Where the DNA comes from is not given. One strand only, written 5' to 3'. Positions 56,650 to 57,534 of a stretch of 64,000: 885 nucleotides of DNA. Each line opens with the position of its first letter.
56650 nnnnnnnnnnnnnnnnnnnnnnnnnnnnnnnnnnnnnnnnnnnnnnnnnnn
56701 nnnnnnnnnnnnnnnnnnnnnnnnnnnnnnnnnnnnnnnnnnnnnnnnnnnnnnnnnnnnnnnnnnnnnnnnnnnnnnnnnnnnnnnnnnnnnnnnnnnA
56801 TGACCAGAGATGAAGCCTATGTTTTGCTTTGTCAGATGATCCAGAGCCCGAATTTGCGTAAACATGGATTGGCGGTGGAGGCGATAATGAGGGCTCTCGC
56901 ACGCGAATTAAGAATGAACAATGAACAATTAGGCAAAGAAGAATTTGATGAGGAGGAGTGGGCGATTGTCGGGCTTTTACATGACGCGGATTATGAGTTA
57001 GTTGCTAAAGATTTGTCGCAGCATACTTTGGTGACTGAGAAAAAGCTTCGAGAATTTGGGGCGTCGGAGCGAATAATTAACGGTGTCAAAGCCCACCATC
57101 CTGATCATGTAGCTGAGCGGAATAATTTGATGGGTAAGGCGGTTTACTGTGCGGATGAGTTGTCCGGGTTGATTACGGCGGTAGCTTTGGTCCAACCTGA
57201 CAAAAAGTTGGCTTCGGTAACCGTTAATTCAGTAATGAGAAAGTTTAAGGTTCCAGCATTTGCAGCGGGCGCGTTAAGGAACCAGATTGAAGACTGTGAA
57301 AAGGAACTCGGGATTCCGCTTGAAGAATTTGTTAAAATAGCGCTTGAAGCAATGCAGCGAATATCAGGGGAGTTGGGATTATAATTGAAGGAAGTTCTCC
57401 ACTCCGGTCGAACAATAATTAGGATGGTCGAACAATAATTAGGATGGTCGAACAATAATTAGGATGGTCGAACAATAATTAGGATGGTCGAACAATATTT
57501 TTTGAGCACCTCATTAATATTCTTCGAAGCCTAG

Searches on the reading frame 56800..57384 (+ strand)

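Call 33: search_protein_families(library=pfam, proteins=[window:56800-57384:+], max_evalue=0.001)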
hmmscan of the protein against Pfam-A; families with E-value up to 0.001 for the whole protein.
window:56800-57384:+ (194 aa): 2 families
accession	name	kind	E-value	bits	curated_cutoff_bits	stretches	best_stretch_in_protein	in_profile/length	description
PF01966.28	HD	-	4.9e-08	33.7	22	1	21-122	3-114/116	HD domain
PF12917.13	YfbR-like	-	0.00044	20.4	25.9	0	12-85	19-87/182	5'-deoxynucleotidase YfbR-like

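Call 95: search_protein_families(library=ncbifam, proteins=[window:56800-57381:+], max_evalue=0.00001)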
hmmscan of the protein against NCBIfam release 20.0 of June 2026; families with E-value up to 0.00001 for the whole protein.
window:56800-57381:+ (194 aa): 2 families
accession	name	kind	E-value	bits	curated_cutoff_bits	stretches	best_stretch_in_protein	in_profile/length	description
NF045665.1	NTPtran_DVU1551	equivalog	7.1e-09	35.1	315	1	2-124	200-313/359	DVU_1551 family NTP transferase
TIGR00277.1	HDIG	domain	8.5e-07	28.8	27.6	1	16-100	2-82/84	HDIG domain-containing metalloprotein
